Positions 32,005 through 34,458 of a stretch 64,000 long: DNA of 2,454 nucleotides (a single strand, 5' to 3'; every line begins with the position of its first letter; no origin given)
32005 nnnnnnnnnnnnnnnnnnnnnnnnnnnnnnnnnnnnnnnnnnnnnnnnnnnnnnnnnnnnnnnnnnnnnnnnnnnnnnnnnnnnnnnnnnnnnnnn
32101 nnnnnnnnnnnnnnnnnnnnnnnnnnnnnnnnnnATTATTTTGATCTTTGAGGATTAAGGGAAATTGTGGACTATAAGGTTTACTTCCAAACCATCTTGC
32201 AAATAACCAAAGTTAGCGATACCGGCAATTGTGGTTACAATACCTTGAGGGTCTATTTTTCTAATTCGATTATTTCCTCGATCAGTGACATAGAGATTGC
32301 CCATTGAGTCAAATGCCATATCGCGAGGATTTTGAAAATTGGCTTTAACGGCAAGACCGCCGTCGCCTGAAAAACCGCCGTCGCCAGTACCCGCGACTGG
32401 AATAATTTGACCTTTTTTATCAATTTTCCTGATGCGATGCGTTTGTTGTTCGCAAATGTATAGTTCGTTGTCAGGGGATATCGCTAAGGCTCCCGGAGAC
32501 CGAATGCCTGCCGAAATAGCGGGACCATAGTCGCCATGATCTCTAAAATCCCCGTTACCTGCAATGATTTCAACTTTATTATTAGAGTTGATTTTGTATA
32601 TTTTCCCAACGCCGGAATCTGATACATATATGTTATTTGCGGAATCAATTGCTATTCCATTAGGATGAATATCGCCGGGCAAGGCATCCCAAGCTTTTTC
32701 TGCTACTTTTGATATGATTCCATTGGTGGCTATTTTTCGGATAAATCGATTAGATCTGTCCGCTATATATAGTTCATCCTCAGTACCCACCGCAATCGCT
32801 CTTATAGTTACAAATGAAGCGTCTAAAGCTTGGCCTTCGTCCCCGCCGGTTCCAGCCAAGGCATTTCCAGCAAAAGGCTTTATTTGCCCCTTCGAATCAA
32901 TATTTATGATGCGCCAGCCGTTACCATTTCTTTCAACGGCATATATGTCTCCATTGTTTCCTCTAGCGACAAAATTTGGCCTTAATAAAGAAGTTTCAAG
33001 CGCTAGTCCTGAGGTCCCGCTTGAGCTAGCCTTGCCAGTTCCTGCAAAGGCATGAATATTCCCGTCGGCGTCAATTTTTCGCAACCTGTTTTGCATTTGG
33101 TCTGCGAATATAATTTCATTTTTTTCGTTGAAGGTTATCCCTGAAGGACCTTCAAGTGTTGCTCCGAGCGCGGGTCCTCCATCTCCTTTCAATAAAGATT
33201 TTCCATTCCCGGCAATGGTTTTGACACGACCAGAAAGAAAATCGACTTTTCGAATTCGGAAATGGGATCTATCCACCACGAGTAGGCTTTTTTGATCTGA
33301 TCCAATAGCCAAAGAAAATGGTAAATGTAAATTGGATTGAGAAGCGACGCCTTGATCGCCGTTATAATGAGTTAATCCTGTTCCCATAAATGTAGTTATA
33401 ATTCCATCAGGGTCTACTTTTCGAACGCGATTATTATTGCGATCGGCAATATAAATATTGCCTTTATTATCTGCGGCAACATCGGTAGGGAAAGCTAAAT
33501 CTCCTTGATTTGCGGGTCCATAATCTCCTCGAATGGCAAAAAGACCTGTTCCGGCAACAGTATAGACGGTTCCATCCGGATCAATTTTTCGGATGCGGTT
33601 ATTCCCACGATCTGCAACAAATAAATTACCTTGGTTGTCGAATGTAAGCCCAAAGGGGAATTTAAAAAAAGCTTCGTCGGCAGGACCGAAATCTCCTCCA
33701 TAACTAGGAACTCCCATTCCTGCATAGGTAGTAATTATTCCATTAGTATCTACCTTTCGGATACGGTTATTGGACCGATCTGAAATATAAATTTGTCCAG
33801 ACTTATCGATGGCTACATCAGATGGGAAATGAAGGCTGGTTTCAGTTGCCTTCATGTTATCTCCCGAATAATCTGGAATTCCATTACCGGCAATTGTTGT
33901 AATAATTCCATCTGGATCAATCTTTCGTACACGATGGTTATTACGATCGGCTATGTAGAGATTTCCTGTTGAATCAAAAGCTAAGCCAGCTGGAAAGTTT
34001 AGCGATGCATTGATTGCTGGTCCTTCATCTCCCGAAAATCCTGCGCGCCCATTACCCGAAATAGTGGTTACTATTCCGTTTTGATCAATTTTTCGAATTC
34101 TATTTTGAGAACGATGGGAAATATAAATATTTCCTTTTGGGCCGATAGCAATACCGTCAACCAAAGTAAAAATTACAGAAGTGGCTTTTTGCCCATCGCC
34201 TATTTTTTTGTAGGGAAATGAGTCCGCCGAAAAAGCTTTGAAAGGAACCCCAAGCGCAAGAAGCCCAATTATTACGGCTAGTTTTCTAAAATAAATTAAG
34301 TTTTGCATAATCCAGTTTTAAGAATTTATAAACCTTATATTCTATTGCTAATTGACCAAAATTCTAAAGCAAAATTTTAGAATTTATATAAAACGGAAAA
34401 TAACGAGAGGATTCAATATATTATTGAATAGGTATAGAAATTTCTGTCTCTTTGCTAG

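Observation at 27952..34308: Co-directional module of exported NHL propeller, two RNI/NLR-type LRR proteins and a lipoprotein caspase, ending in a CheW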

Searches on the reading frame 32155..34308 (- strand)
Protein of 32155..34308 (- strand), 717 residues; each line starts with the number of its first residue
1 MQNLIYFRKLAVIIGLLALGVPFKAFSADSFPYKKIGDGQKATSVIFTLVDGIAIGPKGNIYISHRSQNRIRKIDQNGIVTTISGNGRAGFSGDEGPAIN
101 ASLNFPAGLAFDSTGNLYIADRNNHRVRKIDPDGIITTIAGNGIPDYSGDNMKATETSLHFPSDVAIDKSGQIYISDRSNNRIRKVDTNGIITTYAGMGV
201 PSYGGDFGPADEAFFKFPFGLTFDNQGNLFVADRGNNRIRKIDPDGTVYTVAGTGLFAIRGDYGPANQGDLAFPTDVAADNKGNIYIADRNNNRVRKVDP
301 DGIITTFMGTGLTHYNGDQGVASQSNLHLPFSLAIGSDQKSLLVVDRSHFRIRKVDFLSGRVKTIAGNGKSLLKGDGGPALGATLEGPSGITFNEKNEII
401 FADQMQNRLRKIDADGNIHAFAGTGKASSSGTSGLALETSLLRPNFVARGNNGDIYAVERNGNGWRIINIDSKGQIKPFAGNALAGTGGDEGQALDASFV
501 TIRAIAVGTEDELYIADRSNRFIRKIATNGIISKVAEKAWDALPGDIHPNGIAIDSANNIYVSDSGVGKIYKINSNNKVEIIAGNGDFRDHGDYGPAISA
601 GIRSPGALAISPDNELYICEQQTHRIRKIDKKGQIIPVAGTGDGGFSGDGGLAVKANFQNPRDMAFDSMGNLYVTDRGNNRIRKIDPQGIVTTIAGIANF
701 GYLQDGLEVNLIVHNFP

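Call 3: search_protein_families(library=pfam, proteins=[window:32155-34308:-], max_evalue=0.01)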
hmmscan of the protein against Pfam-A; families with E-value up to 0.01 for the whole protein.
window:32155-34308:- (717 aa): 12 families
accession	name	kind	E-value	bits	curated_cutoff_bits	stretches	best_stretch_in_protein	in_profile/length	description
PF25021.1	TEN_NHL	-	1.1e-66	225.7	27.1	8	489-640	131-301/357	Teneurin NHL domain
PF01436.27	NHL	-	5.1e-64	209.7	20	6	103-129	1-27/28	NHL repeat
PF24684.1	Vgb_lyase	-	3e-23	82.5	50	2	53-307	60-258/290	Virginiamycin B lyase family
PF08450.18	SGL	-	1.8e-22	80.6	26.3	2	274-418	88-216/246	SMP-30/Gluconolactonase/LRE-like region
PF06739.17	SBBP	-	6.9e-17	61.6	20.5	1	547-562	13-28/38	Beta-propeller repeat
PF13449.12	Phytase-like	-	1.2e-12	48.8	27.6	0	220-248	72-100/284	Esterase-like activity of phytase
PF22701.2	Mala_s_1-like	-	4e-11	43.5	27.5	1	163-325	2-139/195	Mal s 1 allergenic protein-like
PF20067.5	SSL_N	-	7.5e-11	42.2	18.9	0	159-178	20-39/46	Strictosidine synthase-like, N-terminal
PF11765.13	Hyphal_reg_CWP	-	5.1e-08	32.6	28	1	157-326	44-208/328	Hyphally regulated cell wall protein N-terminal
PF05787.19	PhoX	-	1e-05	25.4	24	0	168-255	381-472/515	Alkaline phosphatase PhoX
PF06977.17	SdiA-regulated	-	1e-05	25.3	21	0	512-563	185-239/249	SdiA-regulated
PF01731.26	Arylesterase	-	0.00083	20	21.3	0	547-575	54-83/86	Arylesterase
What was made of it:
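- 32155..34308 (-): Exported NHL protein (717 aa). It has about 12 NHL blades with a period of about 56 aa, i.e. probably two six-bladed propellers, and a signal peptide ending AFSA|D. It is the conserved core gene. Pfam NHL and TEN_NHL (call 3).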

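Call 18: find_homologous_proteins(query=window:32155-34308:-, max_evalue=1e-10)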
Query window:32155-34308:- (717 aa): 8000 proteins with E <= 1e-10 among 8000 candidates; the best 120 are listed.
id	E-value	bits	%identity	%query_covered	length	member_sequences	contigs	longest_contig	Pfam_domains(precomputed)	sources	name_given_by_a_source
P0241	0.0e+0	1600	100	100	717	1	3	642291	PF05787.20,PF11765.14,PF06977.18,PF13449.13,PF20067.6,PF22807.3,PF24684.2,PF01436.28,PF25021.2,PF06739.18,PF08450.19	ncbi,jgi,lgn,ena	-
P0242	0.0e+0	1362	85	100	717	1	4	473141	PF05787.20,PF11765.14,PF07494.18,PF13449.13,PF20067.6,PF22807.3,PF24684.2,PF01436.28,PF25021.2,PF06739.18,PF08450.19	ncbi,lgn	-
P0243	0.0e+0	1360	84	100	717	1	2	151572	PF05787.20,PF11765.14,PF13449.13,PF20067.6,PF22807.3,PF24684.2,PF01436.28,PF25021.2,PF06739.18,PF08450.19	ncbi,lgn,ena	-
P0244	0.0e+0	1341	83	100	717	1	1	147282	PF11765.14,PF26542.1,PF07494.18,PF06977.18,PF22807.3,PF24684.2,PF01436.28,PF08450.19,PF05787.20,PF13449.13,PF20067.6,PF25021.2,PF06739.18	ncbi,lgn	-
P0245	0.0e+0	1336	83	100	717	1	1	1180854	PF11765.14,PF07494.18,PF06977.18,PF22807.3,PF24684.2,PF01436.28,PF08450.19,PF05787.20,PF13449.13,PF20067.6,PF25021.2,PF06739.18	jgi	jgi:sugar lactone lactonase YvrE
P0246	0.0e+0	1321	82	100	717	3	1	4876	PF11765.14,PF13449.13,PF20067.6,PF22807.3,PF24684.2,PF01436.28,PF25021.2,PF06739.18,PF08450.19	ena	-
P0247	0.0e+0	1313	82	100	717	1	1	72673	PF11765.14,PF07494.18,PF06977.18,PF22807.3,PF24684.2,PF01436.28,PF08450.19,PF05787.20,PF13449.13,PF20067.6,PF25021.2,PF06739.18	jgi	jgi:serine/threonine protein kinase, bacterial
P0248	0.0e+0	1227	77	100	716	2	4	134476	PF05787.20,PF11765.14,PF07494.18,PF13449.13,PF20067.6,PF22807.3,PF24684.2,PF01436.28,PF25021.2,PF06739.18,PF08450.19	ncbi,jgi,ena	jgi:sugar lactone lactonase YvrE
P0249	0.0e+0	1017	41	84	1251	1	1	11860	PF13449.13,PF24684.2,PF01436.28,PF25021.2,PF06739.18,PF00041.28,PF08450.19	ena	-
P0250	0.0e+0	1013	39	91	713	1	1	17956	PF06977.18,PF13449.13,PF20067.6,PF22807.3,PF24684.2,PF01436.28,PF25021.2,PF06739.18,PF08450.19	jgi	jgi:sugar lactone lactonase YvrE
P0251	8.3e-296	1001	40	94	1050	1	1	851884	PF05787.20,PF07494.18,PF18962.8,PF13449.13,PF20067.6,PF22807.3,PF24684.2,PF01436.28,PF25021.2,PF06739.18,PF08450.19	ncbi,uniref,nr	ncbi:putative secreted protein (Por secretion system target) [Larkinella arboricola]|uniref:Putative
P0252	5.4e-290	982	63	99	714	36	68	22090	PF05787.20,PF07494.18,PF06977.18,PF13449.13,PF20067.6,PF22807.3,PF24684.2,PF01436.28,PF25021.2,PF06739.18,PF08450.19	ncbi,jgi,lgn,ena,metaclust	metaclust:\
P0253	4.2e-289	979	65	98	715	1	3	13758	PF05787.20,PF13449.13,PF20067.6,PF22807.3,PF24684.2,PF01436.28,PF25021.2,PF06739.18,PF08450.19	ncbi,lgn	ncbi:MAG: hypothetical protein ACE5E9_13505 [Nitrospinaceae bacterium]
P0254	1.5e-288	977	37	89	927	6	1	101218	PF07494.18,PF06977.18,PF13449.13,PF24684.2,PF01436.28,PF25021.2,PF06739.18,PF08450.19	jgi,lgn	-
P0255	2.0e-288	977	36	91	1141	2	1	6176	PF07494.18,PF13449.13,PF24684.2,PF01436.28,PF25021.2,PF06739.18,PF08450.19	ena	-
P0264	6.3e-282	955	63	97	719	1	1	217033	PF11765.14,PF07494.18,PF06977.18,PF22807.3,PF24684.2,PF01436.28,PF08450.19,PF05787.20,PF13449.13,PF20067.6,PF25021.2,PF06739.18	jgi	jgi:sugar lactone lactonase YvrE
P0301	2.4e-258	877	57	98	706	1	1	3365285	PF05787.20,PF07494.18,PF13449.13,PF20067.6,PF24684.2,PF01436.28,PF25021.2,PF06739.18,PF08450.19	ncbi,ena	-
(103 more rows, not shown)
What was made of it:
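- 32155..34308 (-): Full-length orthologues at 53-85% identity occur across Nitrospinota (call 18).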

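Call 19: find_encoding_contigs(protein=P0248, flank=10000, max_places=2)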
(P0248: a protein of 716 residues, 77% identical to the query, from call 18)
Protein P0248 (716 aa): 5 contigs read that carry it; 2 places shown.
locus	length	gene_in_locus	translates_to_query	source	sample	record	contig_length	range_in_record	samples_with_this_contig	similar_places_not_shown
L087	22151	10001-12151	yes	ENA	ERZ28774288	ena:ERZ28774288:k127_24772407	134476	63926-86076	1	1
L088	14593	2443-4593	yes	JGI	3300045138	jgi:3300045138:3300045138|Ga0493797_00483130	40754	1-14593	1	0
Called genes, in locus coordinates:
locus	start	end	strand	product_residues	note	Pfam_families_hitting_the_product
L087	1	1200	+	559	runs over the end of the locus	PF13231:PMT_2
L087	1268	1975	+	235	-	PF00483:NTP_transferase, PF12804:NTP_transf_3 (weak)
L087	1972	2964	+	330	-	PF01073:3Beta_HSD, PF01370:Epimerase, PF02719:Polysacc_synt_2, PF04321:RmlD_sub_bind, PF07993:NAD_binding_4, PF16363:GDP_Man_Dehyd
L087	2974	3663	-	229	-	PF00535:Glycos_transf_2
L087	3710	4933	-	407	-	PF00657:Lipase_GDSL (weak), PF13472:Lipase_GDSL_2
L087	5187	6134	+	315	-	PF00535:Glycos_transf_2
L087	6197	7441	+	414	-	PF13439:Glyco_transf_4, PF20706:GT4-conflict (weak), PF00534:Glycos_transf_1, PF13692:Glyco_trans_1_4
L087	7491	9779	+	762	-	PF13231:PMT_2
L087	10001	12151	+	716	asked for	PF25021:TEN_NHL, PF01436:NHL, PF25021:TEN_NHL, PF01436:NHL (weak), PF25021:TEN_NHL (weak), PF01436:NHL (weak), PF25021:TEN_NHL (weak), PF01436:NHL (weak), +9 more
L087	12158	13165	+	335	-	-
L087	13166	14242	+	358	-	-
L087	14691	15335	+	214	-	-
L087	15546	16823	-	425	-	PF01839:FG-GAP (faint), PF13517:FG-GAP_3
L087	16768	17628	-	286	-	PF23023:Anti-Pycsar_Apyc1 (weak), PF12706:Lactamase_B_2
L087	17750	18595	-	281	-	PF21948:LplA-B_cat, PF03099:BPL_LplA_LipB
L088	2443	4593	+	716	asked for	PF25021:TEN_NHL, PF01436:NHL, PF25021:TEN_NHL, PF01436:NHL (weak), PF25021:TEN_NHL (weak), PF01436:NHL (weak), PF25021:TEN_NHL (weak), PF01436:NHL (weak), +9 more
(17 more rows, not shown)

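Call 20: find_encoding_contigs(protein=P0264, flank=10000, max_places=2)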
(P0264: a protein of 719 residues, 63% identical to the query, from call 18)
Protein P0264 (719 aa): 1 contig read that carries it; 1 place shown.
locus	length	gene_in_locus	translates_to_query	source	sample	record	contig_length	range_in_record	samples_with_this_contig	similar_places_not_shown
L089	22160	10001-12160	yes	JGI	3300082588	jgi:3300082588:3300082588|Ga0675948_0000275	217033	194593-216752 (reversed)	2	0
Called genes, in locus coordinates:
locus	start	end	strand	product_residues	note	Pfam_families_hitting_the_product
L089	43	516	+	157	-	-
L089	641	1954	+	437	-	PF02321:OEP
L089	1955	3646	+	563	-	PF25917:BSH_RND (weak), PF25973:BSH_CzcB, PF25893:HH_CzcB, PF25954:Beta-barrel_RND_2, PF25967:RND-MFP_C (weak), PF25975:CzcB_C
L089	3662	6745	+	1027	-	PF00873:ACR_tran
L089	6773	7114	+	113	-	PF00543:P-II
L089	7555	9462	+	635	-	PF00122:E1-E2_ATPase, PF00702:Hydrolase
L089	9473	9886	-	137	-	PF00376:MerR, PF13411:MerR_1, PF09278:MerR-DNA-bind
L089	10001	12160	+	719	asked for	PF25021:TEN_NHL, PF25021:TEN_NHL (weak), PF01436:NHL, PF01436:NHL, PF25021:TEN_NHL (weak), PF25021:TEN_NHL, PF08450:SGL, PF25021:TEN_NHL, +10 more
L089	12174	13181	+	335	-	-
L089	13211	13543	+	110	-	PF02411:MerT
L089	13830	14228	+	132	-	PF00403:HMA (weak)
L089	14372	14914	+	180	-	-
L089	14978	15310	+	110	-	-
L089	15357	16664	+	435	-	PF03781:FGE-sulfatase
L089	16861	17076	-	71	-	-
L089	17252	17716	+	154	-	-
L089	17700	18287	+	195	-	PF07603:Lcl_C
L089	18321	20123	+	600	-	PF13442:Cytochrome_CBB3, PF00034:Cytochrom_C, PF13442:Cytochrome_CBB3, PF09459:EB_dh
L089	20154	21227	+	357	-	-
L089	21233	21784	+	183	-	PF07603:Lcl_C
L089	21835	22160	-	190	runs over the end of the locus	PF14352:DUF4402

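Call 21: find_encoding_contigs(protein=P0301, flank=10000, max_places=2)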
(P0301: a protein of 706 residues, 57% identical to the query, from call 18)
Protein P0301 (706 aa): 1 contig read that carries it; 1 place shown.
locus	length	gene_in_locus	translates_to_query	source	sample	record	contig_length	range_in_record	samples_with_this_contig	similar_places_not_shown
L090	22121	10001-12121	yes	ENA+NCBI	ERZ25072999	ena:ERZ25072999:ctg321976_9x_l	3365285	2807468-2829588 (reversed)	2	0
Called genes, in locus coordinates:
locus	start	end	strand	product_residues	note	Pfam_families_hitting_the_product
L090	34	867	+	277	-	-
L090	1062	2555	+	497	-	PF04715:, PF00425:Chorismate_bind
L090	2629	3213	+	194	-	PF00117:GATase, PF07722:Peptidase_C26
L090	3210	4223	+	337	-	PF02885:Glycos_trans_3N, PF00591:Glycos_transf_3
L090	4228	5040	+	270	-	PF00218:IGPS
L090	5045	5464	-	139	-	-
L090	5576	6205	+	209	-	PF00697:PRAI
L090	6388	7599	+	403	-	PF00291:PALP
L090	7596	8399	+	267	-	PF00290:Trp_syntA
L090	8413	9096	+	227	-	PF00535:Glycos_transf_2, PF13641:Glyco_tranf_2_3 (weak)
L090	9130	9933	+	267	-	-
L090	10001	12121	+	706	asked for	PF24684:Vgb_lyase (weak), PF25021:TEN_NHL, PF01436:NHL, PF25021:TEN_NHL (weak), PF01436:NHL (weak), PF25021:TEN_NHL (weak), PF01436:NHL (weak), PF25021:TEN_NHL, +8 more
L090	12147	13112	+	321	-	-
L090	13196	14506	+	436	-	PF00171:Aldedh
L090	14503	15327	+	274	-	PF02163:Peptidase_M50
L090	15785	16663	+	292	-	-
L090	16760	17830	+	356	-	PF14520:HHH_5 (weak), PF00633:HHH (weak), PF02481:DNA_processg_A, PF18306:LDcluster4 (faint), PF17782:WHD_DprA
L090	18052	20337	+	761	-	PF01751:Toprim, PF01131:Topoisom_bac, PF01396:Zn_ribbon_Top1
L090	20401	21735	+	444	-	PF01134:GIDA, PF13450:NAD_binding_8 (faint)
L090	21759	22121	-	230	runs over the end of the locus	PF08238:Sel1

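Call 25: find_related_loci(query=A2, collection=metagenome_contigs, flank=10000)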
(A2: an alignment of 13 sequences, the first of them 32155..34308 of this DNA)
Query A2 (717 aa) in metagenome_contigs; peptide patterns used: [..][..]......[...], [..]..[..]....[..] (x = any residue, [..] = any of these).
429 stretches matched a pattern; 331 encode a relative of the query (tblastn E <= 1e-3); the best 80 are kept; 80 distinct loci.
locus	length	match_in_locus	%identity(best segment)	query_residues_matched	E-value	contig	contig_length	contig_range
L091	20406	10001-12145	63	4-717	0e+0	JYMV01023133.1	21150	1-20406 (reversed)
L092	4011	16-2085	63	27-717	0e+0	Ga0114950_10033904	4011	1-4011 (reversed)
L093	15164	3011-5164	61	1-717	0e+0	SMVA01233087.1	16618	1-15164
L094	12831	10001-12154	61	1-717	0e+0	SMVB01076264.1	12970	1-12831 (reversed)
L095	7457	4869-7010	58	5-717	0e+0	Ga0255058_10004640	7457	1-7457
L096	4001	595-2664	57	28-717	0e+0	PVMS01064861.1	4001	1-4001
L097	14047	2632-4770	57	8-717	0e+0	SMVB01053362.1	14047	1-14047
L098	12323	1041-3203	54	2-717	0e+0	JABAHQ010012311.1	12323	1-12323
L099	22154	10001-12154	55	2-717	0e+0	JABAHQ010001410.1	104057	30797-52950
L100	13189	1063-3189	55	5-717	0e+0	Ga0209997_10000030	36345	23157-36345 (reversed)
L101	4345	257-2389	57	8-717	0e+0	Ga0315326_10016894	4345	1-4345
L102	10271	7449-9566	55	10-717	0e+0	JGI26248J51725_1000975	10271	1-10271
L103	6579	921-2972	57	33-717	0e+0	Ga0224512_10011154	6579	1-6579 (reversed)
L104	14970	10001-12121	56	13-717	0e+0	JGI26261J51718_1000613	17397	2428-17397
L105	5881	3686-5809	56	8-717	0e+0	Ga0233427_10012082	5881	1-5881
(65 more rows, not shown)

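Call 30: search_protein_families(library=ncbifam, proteins=[window:32155-34308:-], max_evalue=0.01)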
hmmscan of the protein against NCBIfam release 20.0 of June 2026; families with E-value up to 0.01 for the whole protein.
window:32155-34308:- (717 aa): 11 families
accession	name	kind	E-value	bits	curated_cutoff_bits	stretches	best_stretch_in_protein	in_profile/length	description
NF035926.1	scyF_NHL_VPEP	equivalog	4.6e-43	147.8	350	4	106-336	104-310/376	scytonemin biosynthesis PEP-CTERM protein ScyF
NF033206.1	ScyE_fam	subfamily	1.4e-25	90.5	80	4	218-423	10-176/333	ScyD/ScyE family protein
NF047780.1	LIC12708_fam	subfamily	2.3e-15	56.4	150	1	558-635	67-152/391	LIC_12708 family protein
NF047494.1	Lepto_SBBP_lipo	equivalog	5.5e-12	45.1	400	1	163-303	309-457/466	SBBP repeat beta-propeller lipoprotein, LipL53 family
TIGR02604.1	Piru_Ver_Nterm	subfamily_domain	4.7e-07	29.5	122.2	1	103-295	183-344/367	PVC-type heme-binding CxxCH protein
NF000022.1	stregra_B_VgbA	exception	1e-06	28.1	600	0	504-635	61-173/299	streptogramin B lyase Vgb(A)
TIGR03606.1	non_repeat_PQQ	subfamily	3.2e-06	26.2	434.55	0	655-689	26-60/454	glucose/sorbosone family PQQ-dependent dehydrogenase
NF052228.1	T9SS_PorZ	equivalog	9.4e-06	24.3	260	0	100-179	427-499/757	type IX secretion system anionic LPS delivery protein PorZ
NF052340.1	hydrazine_beta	equivalog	0.0002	20.6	560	0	602-636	32-67/372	hydrazine synthase subunit beta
NF000096.1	stregra_B_VgbB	exception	0.00078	18.7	600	0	170-250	67-133/295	streptogramin B lyase Vgb(B)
NF053768.1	CIS12_fam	equivalog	0.0013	17.5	860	0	244-294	137-190/715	CIS12 family contractile injection system protein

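Call 31: search_protein_families(library=padloc, proteins=[window:32155-34308:-], max_evalue=0.01)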
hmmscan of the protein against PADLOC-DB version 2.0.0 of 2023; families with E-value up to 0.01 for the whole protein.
window:32155-34308:- (717 aa): 1 family
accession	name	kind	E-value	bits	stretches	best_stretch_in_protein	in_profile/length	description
PDLC04043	PD-T4-6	-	2.9e-09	34.5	0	155-188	399-431/452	-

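Call 49: search_protein_families(library=pfam, proteins=[L089:15357-16664:+, L091:13479-14849:+, L089:17252-17716:+, L089:17700-18287:+, L089:18321-20123:+, L089:21233-21784:+, L090:9130-9933:+, L090:12147-13112:+, L090:8413-9096:+], max_evalue=0.001)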
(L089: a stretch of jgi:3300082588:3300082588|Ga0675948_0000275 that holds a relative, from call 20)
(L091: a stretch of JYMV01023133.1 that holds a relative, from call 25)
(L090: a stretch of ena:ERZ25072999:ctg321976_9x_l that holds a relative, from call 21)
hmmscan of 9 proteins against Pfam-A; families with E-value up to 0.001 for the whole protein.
L089:15357-16664:+ (435 aa): 2 families
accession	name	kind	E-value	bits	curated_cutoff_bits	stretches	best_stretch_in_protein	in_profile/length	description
PF03781.23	FGE-sulfatase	-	2.5e-55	188.3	23.3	1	193-431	3-254/255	Sulfatase-modifying factor enzyme 1-like domain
PF14559.12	TPR_19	-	5.8e-05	23.8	25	1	34-85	2-53/68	Tetratricopeptide repeat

L091:13479-14849:+ (456 aa): 3 families
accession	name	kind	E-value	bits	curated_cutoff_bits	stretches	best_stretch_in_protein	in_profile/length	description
PF03781.23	FGE-sulfatase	-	1.9e-49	169.1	23.3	1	204-442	3-254/255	Sulfatase-modifying factor enzyme 1-like domain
PF14559.12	TPR_19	-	8.9e-07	29.6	25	1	44-96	1-53/68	Tetratricopeptide repeat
PF13432.12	TPR_16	-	0.00013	22.7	32.7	1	40-93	3-56/65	Tetratricopeptide repeat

L089:17252-17716:+ (154 aa): 0 families

L089:17700-18287:+ (195 aa): 1 family
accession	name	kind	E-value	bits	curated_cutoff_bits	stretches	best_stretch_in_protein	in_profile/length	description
PF07603.17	Lcl_C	-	7.6e-19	68.6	34.9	1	67-191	2-116/117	Lcl C-terminal domain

L089:18321-20123:+ (600 aa): 3 families
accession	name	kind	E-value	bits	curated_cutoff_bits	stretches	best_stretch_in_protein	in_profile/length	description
PF09459.16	EB_dh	-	2.2e-33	116.7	33.3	1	361-578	2-235/236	Ethylbenzene dehydrogenase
PF13442.11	Cytochrome_CBB3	-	4.2e-20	72.3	27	2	121-208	3-66/68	Cytochrome C oxidase, cbb3-type, subunit III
PF00034.26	Cytochrom_C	-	7.1e-15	56.5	21.3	1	241-330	3-88/90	Cytochrome c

L089:21233-21784:+ (183 aa): 1 family
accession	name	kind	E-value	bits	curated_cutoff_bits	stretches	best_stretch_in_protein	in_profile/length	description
PF07603.17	Lcl_C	-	2.4e-22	79.8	34.9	1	53-178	1-117/117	Lcl C-terminal domain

L090:9130-9933:+ (267 aa): 6 families
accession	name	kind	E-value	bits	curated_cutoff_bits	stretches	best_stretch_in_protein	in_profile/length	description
PF13516.12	LRR_6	-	4.6e-27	92.3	23.4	2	179-200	3-24/24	Leucine Rich repeat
PF12799.13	LRR_4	-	1.2e-15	57.6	27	3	179-218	1-36/44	Leucine Rich repeats (2 copies)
PF00560.39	LRR_1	-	1.2e-09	36.8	20.6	0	180-193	1-14/23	Leucine Rich Repeat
PF13855.12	LRR_8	-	7.4e-07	29.3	27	0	153-218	2-61/61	Leucine rich repeat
PF14580.12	LRR_9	-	3.4e-06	27.2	30.5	0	151-240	63-147/175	Leucine-rich repeat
PF24758.1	LRR_At5g56370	-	5.9e-05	23.3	27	0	177-242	9-70/227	FBD-associated F-box protein At5g56370, LRR repeats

L090:12147-13112:+ (321 aa): 8 families
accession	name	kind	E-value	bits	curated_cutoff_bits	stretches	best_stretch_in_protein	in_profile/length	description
PF13516.12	LRR_6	-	8.9e-38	125.8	23.4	2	174-194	3-23/24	Leucine Rich repeat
PF12799.13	LRR_4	-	5.2e-16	58.7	27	2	174-211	1-33/44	Leucine Rich repeats (2 copies)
PF00560.39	LRR_1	-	2.3e-15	53.8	20.6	0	202-221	1-23/23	Leucine Rich Repeat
PF13855.12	LRR_8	-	2.9e-10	40.2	27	0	230-294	3-61/61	Leucine rich repeat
PF23598.1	LRR_14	-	2.2e-07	30.4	40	0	200-311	92-194/353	Leucine-rich repeat region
PF24758.1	LRR_At5g56370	-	3.9e-06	27.1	27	0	166-286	3-115/227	FBD-associated F-box protein At5g56370, LRR repeats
PF14580.12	LRR_9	-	0.0002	21.4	30.5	0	207-296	25-102/175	Leucine-rich repeat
PF07723.19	LRR_2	-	0.00045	21.2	20.9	0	176-192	2-18/26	Leucine Rich Repeat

L090:8413-9096:+ (227 aa): 3 families
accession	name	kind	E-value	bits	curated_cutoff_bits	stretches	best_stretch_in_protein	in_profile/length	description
PF00535.33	Glycos_transf_2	-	3.9e-25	89.2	23.3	1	6-160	1-164/168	Glycosyl transferase family 2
PF13641.12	Glyco_tranf_2_3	-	2.6e-05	24.8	27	1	3-123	1-131/230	Glycosyltransferase like family 2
PF13704.12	Glyco_tranf_2_4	-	0.00059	20.7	27.5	0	13-86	2-81/98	Glycosyl transferase family 2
